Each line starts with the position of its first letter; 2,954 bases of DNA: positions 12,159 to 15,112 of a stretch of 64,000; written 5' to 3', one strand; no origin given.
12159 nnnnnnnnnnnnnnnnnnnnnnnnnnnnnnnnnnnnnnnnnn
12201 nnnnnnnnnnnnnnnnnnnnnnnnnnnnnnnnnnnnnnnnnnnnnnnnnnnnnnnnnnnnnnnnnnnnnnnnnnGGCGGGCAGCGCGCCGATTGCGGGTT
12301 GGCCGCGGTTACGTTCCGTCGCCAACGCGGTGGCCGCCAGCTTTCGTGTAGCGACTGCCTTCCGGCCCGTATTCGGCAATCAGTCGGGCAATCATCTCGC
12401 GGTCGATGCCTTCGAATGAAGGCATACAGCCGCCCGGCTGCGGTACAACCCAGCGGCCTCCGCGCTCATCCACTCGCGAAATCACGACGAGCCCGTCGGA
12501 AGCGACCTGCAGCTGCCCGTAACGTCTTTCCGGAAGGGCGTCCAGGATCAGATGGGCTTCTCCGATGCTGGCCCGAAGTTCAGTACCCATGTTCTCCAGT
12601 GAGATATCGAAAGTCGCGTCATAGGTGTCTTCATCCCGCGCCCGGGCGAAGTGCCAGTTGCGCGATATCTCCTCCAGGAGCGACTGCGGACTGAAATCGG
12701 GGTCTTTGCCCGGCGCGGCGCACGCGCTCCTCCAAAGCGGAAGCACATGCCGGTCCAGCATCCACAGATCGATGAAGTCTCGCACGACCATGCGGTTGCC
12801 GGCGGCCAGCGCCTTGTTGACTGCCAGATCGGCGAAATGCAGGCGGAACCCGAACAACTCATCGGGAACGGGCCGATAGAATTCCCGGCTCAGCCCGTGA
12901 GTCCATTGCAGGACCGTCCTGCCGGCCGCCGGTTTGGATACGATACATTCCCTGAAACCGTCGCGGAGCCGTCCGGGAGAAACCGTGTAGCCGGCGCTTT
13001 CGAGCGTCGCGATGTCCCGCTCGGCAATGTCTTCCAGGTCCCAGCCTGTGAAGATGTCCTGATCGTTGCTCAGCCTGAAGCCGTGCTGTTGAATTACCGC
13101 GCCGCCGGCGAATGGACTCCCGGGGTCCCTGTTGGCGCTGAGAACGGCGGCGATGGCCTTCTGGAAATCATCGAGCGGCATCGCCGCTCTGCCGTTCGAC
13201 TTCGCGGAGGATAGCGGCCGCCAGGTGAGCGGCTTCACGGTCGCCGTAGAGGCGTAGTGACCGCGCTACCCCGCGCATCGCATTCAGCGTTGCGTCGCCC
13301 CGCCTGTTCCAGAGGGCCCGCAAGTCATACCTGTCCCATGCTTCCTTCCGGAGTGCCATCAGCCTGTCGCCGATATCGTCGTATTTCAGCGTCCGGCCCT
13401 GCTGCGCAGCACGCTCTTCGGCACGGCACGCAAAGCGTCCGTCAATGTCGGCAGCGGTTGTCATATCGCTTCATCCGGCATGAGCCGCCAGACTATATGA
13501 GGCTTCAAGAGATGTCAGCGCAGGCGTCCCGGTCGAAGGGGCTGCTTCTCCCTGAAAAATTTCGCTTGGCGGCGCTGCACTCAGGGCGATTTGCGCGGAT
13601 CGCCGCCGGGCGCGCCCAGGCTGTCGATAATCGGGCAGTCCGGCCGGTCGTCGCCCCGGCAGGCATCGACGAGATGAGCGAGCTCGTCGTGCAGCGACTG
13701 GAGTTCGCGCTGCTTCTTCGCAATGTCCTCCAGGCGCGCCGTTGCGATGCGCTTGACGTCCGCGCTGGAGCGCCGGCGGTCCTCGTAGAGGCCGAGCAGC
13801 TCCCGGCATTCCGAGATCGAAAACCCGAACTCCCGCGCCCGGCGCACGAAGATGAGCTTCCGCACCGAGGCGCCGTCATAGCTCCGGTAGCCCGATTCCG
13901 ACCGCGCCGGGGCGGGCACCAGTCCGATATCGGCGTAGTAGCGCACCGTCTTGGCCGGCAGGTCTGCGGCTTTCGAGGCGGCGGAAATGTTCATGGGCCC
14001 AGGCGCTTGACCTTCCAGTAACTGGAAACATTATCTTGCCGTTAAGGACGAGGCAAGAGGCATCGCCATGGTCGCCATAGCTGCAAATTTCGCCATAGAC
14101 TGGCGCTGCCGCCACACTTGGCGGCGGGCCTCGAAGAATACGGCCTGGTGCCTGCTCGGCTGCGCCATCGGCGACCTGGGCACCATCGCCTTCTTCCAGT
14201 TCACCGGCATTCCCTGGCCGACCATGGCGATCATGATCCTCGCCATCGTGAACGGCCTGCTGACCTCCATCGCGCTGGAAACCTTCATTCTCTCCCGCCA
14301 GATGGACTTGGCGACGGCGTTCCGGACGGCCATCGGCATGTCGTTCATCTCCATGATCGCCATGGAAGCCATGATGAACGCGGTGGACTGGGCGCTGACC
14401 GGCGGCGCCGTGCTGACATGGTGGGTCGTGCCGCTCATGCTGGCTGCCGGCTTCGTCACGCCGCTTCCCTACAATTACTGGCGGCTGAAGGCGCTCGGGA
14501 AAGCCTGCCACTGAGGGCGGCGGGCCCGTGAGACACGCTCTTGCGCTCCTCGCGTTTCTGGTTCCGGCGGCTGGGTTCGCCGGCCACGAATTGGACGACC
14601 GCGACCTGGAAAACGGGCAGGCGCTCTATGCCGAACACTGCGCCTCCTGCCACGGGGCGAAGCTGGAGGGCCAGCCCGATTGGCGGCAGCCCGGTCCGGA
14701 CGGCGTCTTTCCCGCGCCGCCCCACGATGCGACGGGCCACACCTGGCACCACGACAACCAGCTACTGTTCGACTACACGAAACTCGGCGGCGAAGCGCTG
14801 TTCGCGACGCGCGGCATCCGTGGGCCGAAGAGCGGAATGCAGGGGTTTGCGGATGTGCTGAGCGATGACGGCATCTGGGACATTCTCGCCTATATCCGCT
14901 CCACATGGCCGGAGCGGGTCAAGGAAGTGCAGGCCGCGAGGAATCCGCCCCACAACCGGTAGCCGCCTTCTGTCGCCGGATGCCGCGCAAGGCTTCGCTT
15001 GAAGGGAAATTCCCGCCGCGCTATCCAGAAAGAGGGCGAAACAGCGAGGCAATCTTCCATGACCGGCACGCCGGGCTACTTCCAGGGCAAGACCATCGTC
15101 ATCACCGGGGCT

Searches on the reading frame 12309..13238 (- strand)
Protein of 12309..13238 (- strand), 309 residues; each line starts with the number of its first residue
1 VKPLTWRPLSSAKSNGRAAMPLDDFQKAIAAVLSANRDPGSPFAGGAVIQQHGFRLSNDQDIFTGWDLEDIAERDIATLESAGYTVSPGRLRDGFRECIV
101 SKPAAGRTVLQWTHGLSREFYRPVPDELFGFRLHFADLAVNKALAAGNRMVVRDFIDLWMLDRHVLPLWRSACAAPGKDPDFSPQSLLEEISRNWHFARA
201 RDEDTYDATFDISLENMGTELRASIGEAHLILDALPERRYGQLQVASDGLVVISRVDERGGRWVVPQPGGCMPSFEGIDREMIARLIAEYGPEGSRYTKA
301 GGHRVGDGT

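Call 4: search_protein_families(library=pfam, proteins=[window:12309-13238:-], max_evalue=0.01)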
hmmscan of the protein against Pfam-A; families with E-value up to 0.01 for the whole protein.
window:12309-13238:- (309 aa): 0 families

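Call 5: search_protein_families(library=ncbifam, proteins=[window:12309-13238:-], max_evalue=0.001)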
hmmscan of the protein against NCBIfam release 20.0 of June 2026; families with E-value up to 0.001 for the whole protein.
window:12309-13238:- (309 aa): 0 families

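Call 49: search_protein_families(library=padloc, proteins=[window:12309-13238:-], max_evalue=0.01)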
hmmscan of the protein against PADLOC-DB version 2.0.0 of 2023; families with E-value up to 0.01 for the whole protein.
window:12309-13238:- (309 aa): 0 families

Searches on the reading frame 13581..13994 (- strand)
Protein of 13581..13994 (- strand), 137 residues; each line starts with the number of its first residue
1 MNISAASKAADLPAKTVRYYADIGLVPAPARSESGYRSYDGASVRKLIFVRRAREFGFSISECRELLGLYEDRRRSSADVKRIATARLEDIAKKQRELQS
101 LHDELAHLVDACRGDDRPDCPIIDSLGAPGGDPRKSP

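Call 4: search_protein_families(library=pfam, proteins=[window:13581-13994:-], max_evalue=0.01)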
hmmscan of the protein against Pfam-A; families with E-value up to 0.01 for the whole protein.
window:13581-13994:- (137 aa): 3 families
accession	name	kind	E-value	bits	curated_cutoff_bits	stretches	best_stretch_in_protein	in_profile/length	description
PF09278.17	MerR-DNA-bind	-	4.5e-20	72.5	25.4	1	44-108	1-65/65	MerR, DNA binding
PF13411.12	MerR_1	-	2.3e-14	53.7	21.6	1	1-67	1-66/69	MerR HTH family regulatory protein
PF00376.29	MerR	-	2.3e-13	50.2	28.2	1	2-39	1-38/38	MerR family regulatory protein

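Call 5: search_protein_families(library=ncbifam, proteins=[window:13581-13994:-], max_evalue=0.001)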
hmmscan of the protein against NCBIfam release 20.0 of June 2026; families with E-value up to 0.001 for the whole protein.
window:13581-13994:- (137 aa): 16 families
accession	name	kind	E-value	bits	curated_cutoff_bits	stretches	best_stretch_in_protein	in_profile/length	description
TIGR02044.1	CueR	equivalog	3.3e-47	159.7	147.4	1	1-126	1-126/127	Cu(I)-responsive transcriptional regulator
NF007590.0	PRK10227.1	equivalog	2.5e-35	121.5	244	1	1-127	1-127/135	Cu(I)-responsive transcriptional regulator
TIGR02051.1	MerR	equivalog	2.3e-26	92.4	150.85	1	3-126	2-124/124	mercury resistance transcriptional regulator MerR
NF007069.0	PRK09514.1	equivalog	9.7e-26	90.4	143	1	3-126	4-130/141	Zn(2+)-responsive transcriptional regulator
TIGR02043.1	ZntR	equivalog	2.9e-24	85.7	167.95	1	3-124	4-128/131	Zn(2+)-responsive transcriptional regulator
TIGR02047.1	CadR-PbrR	equivalog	9.2e-21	74.2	151.45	1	1-125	1-126/127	Cd(II)/Pb(II)-responsive transcriptional regulator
NF041849.1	trans_regNmlR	equivalog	6.4e-16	58.5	175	1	1-110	1-110/117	stress response transcriptional regulator NmlR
NF010315.0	PRK13752.1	subfamily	4e-15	56.1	261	1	3-127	10-133/144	mercury resistance transcriptional regulator MerR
TIGR01950.1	SoxR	equivalog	3.8e-08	33.2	116.9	1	8-122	9-122/142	redox-sensitive transcriptional activator SoxR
NF047375.1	HeatShock_HspR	equivalog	7.5e-08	32.3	105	1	3-84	6-87/92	heat shock protein transcriptional repressor HspR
TIGR02054.1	MerD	equivalog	3.5e-07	30.7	103.65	1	3-110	6-111/120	mercuric resistance transcriptional repressor MerD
NF053782.1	ChlnTransRegdde3219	equivalog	1.4e-06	28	450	1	3-100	9-104/278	choline utilization transcriptional activator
NF050798.1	TF_FtsR_Actino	equivalog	1.2e-05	25.5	150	1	14-79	19-84/223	transcriptional regulator FtsR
NF053740.1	TransRegTnrAGPos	equivalog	6.1e-05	23.1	140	1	3-82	15-93/108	hypothetical protein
NF047377.1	heat_HspR_dupli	exception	0.0001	21.8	300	1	3-100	8-105/214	heat shock protein transcriptional repressor HspR, fused homodimer type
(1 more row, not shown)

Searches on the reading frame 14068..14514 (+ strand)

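Call 4: search_protein_families(library=pfam, proteins=[window:14068-14514:+], max_evalue=0.01)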
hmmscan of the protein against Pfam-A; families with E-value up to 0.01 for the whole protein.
window:14068-14514:+ (148 aa): 1 family
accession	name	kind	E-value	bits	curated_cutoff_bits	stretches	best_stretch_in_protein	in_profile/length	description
PF14342.11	DUF4396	-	7.2e-38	130.6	27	1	17-145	1-141/141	Domain of unknown function (DUF4396)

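Call 5: search_protein_families(library=ncbifam, proteins=[window:14068-14514:+], max_evalue=0.001)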
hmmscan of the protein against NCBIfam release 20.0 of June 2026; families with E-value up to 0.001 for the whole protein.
window:14068-14514:+ (148 aa): 0 families

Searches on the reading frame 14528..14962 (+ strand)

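Call 4: search_protein_families(library=pfam, proteins=[window:14528-14962:+], max_evalue=0.01)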
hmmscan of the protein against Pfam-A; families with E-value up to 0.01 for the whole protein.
window:14528-14962:+ (144 aa): 2 families
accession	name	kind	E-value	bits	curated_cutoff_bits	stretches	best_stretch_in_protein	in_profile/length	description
PF00034.26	Cytochrom_C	-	1.2e-12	49.3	21.3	1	28-127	2-90/90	Cytochrome c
PF13442.11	Cytochrome_CBB3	-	1.8e-10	41.4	27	1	26-123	2-68/68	Cytochrome C oxidase, cbb3-type, subunit III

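Call 5: search_protein_families(library=ncbifam, proteins=[window:14528-14962:+], max_evalue=0.001)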
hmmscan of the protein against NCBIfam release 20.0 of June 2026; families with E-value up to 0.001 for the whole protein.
window:14528-14962:+ (144 aa): 8 families
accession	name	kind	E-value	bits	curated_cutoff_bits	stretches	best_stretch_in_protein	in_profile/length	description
NF011054.0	PRK14486.1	equivalog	1e-10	41.6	447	1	27-126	215-290/294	putative bifunctional cbb3-type cytochrome c oxidase subunit II/cytochrome c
NF050122.1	bc1_QcrC_actin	exception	6.9e-07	28.8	200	1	8-54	22-66/253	cytochrome bc1 complex diheme cytochrome c subunit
TIGR04494.1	c550_PedF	equivalog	2.7e-05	24.1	122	0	98-126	102-130/133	cytochrome c-550 PedF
TIGR03872.1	cytochrome_MoxG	equivalog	3.9e-05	23.8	147.8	0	22-49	39-66/133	cytochrome c(L), periplasmic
TIGR00782.1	ccoP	equivalog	0.0001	21.7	179.95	0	23-49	199-225/285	cytochrome-c oxidase, cbb3-type subunit III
NF045930.1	Cytc6PetJCyano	equivalog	0.00033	20.6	135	0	24-42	25-43/110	cytochrome c6 PetJ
NF045774.1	cytochro_C551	exception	0.00045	20.1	118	1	25-49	37-61/110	cytochrome c551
NF045773.1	cytochro_C550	exception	0.00059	19.8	125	0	23-49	45-71/118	cytochrome c550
